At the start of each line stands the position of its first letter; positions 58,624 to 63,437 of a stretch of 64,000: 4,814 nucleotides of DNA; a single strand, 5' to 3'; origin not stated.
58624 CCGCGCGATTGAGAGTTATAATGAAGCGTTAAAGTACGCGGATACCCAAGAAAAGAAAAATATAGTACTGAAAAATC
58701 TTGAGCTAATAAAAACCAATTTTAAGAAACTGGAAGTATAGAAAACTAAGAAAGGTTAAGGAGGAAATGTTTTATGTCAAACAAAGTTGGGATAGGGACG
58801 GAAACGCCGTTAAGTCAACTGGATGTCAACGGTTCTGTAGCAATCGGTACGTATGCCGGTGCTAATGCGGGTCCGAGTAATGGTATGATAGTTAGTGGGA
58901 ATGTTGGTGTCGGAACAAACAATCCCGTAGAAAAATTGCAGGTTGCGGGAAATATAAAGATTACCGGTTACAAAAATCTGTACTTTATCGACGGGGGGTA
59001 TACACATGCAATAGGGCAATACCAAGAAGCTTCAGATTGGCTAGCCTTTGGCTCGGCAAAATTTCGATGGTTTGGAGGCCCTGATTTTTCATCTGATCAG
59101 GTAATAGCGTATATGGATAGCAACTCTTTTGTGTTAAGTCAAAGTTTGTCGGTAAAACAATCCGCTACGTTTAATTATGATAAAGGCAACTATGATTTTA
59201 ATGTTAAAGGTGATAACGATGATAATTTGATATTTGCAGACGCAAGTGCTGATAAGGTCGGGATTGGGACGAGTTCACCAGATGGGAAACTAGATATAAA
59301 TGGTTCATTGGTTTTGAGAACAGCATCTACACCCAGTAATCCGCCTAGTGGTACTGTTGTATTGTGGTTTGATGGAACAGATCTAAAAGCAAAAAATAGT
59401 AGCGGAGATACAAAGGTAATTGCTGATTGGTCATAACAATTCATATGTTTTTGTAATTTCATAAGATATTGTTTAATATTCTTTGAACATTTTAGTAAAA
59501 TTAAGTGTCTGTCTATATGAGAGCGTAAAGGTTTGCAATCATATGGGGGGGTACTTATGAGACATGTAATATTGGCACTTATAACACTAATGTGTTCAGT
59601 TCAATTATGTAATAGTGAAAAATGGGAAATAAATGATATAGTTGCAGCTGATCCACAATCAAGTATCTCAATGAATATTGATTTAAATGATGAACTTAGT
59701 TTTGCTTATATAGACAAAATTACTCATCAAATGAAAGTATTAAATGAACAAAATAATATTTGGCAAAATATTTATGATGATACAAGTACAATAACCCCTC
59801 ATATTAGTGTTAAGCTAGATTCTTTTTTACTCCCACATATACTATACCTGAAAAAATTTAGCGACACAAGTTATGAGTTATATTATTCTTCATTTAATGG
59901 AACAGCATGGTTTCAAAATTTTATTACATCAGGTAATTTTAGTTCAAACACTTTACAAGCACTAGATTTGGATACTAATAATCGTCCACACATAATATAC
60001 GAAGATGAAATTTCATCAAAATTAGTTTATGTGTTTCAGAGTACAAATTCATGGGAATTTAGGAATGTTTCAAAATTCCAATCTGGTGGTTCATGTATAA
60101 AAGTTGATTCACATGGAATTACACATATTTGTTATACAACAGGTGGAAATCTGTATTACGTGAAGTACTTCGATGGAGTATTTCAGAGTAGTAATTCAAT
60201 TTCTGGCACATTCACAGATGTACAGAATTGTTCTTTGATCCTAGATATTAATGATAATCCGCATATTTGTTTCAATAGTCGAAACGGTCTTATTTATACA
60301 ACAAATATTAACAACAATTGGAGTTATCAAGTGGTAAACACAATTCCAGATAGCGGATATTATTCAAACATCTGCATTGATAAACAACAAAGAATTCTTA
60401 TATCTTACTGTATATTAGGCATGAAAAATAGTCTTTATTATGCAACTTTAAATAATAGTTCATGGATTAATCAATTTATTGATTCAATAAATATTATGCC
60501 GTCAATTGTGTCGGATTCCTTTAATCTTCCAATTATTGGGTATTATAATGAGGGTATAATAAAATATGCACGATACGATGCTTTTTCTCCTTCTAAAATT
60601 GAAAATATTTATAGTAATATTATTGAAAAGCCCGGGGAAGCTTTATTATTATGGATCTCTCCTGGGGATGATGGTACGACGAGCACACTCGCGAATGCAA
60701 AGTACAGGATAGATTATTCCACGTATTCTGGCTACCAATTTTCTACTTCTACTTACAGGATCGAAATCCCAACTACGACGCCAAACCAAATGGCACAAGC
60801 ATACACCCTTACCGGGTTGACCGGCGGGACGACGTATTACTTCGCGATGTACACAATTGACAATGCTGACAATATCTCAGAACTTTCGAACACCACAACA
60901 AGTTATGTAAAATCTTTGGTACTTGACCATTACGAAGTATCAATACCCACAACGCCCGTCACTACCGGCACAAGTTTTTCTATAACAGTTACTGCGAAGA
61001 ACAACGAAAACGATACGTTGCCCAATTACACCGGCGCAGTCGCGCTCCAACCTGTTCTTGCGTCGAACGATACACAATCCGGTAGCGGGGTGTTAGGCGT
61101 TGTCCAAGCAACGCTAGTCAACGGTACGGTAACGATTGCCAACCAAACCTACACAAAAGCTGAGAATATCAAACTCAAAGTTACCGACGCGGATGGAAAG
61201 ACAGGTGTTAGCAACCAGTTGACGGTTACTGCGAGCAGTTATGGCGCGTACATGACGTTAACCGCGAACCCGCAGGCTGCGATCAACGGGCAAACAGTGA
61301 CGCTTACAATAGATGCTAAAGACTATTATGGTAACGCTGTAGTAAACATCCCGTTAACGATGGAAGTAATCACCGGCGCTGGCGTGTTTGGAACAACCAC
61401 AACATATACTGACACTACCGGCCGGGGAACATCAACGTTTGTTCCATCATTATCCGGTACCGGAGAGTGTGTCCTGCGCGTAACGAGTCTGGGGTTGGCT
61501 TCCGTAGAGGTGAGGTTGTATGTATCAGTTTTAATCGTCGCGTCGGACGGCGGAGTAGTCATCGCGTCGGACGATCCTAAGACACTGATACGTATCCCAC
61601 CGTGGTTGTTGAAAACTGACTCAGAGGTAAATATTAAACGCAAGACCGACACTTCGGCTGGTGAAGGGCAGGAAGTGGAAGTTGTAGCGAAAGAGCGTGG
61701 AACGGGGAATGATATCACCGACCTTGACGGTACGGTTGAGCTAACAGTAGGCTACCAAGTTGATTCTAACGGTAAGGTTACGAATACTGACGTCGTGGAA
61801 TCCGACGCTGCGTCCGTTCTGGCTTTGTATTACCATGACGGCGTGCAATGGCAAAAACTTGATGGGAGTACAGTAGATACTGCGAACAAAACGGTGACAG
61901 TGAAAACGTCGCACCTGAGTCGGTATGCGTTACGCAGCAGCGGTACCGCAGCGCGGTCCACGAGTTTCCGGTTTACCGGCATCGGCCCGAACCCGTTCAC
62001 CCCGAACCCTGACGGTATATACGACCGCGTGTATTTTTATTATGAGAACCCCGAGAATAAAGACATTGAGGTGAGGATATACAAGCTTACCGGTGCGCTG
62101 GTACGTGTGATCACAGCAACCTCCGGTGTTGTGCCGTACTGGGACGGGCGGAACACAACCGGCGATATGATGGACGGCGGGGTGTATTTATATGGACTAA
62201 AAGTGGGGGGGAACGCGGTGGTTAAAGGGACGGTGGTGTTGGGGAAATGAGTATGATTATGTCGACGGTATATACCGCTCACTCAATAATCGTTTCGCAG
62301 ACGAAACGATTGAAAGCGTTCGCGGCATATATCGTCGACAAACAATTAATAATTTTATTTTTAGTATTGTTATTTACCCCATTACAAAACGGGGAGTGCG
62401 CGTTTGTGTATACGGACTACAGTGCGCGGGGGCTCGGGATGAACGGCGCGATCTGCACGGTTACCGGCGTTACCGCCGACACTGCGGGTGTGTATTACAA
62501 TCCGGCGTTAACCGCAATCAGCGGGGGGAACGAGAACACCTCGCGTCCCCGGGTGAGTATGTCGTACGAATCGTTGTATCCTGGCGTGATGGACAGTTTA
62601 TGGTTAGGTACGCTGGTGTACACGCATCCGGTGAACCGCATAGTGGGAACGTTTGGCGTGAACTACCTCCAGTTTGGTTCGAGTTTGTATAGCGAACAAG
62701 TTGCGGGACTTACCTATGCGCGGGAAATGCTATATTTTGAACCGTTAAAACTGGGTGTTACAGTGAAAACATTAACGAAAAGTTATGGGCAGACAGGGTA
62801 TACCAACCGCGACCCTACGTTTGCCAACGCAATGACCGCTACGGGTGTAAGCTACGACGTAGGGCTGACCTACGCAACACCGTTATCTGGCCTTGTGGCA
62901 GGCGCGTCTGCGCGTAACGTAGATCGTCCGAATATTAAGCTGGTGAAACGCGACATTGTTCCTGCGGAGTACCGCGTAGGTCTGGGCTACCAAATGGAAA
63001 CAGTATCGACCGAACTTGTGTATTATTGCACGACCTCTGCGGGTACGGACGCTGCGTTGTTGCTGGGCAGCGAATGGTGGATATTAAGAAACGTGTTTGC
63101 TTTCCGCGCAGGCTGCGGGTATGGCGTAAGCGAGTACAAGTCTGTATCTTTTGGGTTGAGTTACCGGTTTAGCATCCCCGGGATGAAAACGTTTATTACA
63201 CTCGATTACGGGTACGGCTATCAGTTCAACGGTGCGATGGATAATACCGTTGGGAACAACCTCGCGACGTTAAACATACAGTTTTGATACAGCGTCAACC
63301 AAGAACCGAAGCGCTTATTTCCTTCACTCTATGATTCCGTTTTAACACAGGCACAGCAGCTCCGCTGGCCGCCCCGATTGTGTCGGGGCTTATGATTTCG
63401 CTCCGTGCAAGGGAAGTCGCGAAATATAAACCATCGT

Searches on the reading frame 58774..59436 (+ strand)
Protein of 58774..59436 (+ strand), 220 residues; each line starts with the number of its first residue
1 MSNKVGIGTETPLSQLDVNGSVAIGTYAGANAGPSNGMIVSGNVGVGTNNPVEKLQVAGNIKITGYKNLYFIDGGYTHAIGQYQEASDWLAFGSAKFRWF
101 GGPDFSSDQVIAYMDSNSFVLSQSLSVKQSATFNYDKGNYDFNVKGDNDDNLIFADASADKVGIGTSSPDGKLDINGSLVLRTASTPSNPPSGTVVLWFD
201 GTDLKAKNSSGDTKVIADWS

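Call 3: search_protein_families(library=pfam, proteins=[window:58774-59436:+], max_evalue=1)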
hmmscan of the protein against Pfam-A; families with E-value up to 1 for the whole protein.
window:58774-59436:+ (220 aa): 1 family
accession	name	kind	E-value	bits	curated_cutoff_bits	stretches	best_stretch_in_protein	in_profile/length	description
PF15530.11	Ntox25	-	0.12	12.7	25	1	54-113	49-114/168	Bacterial toxin 25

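Call 4: search_protein_families(library=ncbifam, proteins=[window:58774-59436:+], max_evalue=1)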
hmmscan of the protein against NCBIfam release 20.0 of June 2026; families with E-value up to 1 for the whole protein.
window:58774-59436:+ (220 aa): 0 families

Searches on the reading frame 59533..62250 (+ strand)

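Call 3: search_protein_families(library=pfam, proteins=[window:59533-62250:+], max_evalue=1)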
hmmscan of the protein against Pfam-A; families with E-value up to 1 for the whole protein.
window:59533-62250:+ (905 aa): 7 families
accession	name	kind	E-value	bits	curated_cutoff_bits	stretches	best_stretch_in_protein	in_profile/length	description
PF13585.12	CHU_C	-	1.5e-05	25.4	27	1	819-895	4-78/86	CHU_C Type IX secretion signal domain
PF02369.22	Big_1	-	1.6e-05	25.3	34.9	1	574-652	4-82/93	Bacterial Ig-like domain (group 1)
PF00041.27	fn3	-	0.0022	18.6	25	1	370-445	16-72/84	Fibronectin type III domain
PF13860.13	FlgD_ig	-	0.072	13.5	27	1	845-886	25-70/79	FlgD Ig-like domain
PF23616.1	Ig_GEX2_N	-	0.13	12.8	27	0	585-643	16-84/105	GEX2 N-terminal Ig-like domain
PF24146.1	K1-lyase_C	-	0.29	12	27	1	525-576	6-54/70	K1 capsule-specific polysaccharide lyase, C-terminal domain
PF10179.15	NDNF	-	0.3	11.6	27.3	1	422-457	89-124/127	Neuron-derived neurotrophic factor, first Fn(III) domain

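Call 4: search_protein_families(library=ncbifam, proteins=[window:59533-62250:+], max_evalue=1)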
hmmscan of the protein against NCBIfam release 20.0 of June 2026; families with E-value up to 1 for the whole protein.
window:59533-62250:+ (905 aa): 1 family
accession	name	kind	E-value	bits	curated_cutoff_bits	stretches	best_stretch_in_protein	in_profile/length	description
TIGR04131.1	Bac_Flav_CTERM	domain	4.7e-05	23.4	35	1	819-903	4-83/85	T9SS type B sorting domain-containing protein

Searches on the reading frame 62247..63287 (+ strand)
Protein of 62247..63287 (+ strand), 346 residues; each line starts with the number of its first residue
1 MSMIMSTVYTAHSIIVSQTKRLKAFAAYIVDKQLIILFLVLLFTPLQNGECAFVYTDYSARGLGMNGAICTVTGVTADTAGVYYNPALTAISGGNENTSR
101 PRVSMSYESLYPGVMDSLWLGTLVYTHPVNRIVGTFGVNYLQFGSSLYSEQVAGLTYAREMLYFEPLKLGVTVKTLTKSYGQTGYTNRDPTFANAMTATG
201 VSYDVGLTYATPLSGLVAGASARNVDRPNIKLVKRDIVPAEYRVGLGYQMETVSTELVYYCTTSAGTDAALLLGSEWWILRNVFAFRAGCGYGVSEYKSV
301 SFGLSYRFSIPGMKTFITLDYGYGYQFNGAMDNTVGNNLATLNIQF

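Call 3: search_protein_families(library=pfam, proteins=[window:62247-63287:+], max_evalue=1)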
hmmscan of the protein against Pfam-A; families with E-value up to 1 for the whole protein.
window:62247-63287:+ (346 aa): 1 family
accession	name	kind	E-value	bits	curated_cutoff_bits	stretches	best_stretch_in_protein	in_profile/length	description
PF13729.12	TraF_2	-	0.0029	17.3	25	1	153-234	141-227/264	F plasmid transfer operon, TraF, protein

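Call 4: search_protein_families(library=ncbifam, proteins=[window:62247-63287:+], max_evalue=1)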
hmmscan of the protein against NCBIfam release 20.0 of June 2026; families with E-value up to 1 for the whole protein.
window:62247-63287:+ (346 aa): 1 family
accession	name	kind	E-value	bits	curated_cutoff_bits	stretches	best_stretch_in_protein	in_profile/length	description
NF033711.1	T9SS_PorQ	equivalog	0.0017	17.5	220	1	37-226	6-188/335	type IX secretion system protein PorQ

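Call 34: search_protein_families(library=pfam, proteins=[window:62247-63287:+], max_evalue=0.1)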
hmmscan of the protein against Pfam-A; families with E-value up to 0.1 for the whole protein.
window:62247-63287:+ (346 aa): 1 family
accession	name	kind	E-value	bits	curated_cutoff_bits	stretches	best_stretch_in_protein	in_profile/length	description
PF13729.12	TraF_2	-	0.0029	17.3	25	0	153-234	141-227/264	F plasmid transfer operon, TraF, protein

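Call 72: find_encoding_contigs(protein=window:62247-63287:+, flank=10000, max_places=3)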
Protein window:62247-63287:+ (346 aa): 2 contigs read that carry it; 1 place shown.
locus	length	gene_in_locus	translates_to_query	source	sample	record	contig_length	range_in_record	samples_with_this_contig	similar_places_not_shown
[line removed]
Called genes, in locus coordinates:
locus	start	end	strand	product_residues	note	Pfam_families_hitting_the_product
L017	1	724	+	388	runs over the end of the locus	PF13490:zf-HC2 (weak), PF13585:CHU_C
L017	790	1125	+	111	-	-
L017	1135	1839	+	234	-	PF00072:Response_reg, PF00486:Trans_reg_C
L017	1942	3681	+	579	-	PF13524:Glyco_trans_1_2 (weak)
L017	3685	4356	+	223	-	-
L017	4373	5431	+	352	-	-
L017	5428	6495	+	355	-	PF00535:Glycos_transf_2, PF10111:Glyco_tranf_2_2 (weak), PF13181:TPR_8 (faint), PF00515:TPR_1 (faint)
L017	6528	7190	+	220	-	-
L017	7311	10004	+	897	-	PF13585:CHU_C (faint)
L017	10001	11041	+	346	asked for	-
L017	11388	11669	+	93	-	PF21748:UPF0150 (weak)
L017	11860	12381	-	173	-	PF01976:DUF116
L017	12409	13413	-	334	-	PF00551:Formyl_trans_N, PF02911:Formyl_trans_C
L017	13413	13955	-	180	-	PF01327:Pep_deformylase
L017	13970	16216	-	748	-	PF11028:TMEM260_N, PF13414:TPR_11 (faint), PF13174:TPR_6 (faint), PF13176:TPR_7 (faint), PF12895:ANAPC3 (faint), PF13432:TPR_16 (weak), PF13424:TPR_12, PF07719:TPR_2 (weak), +7 more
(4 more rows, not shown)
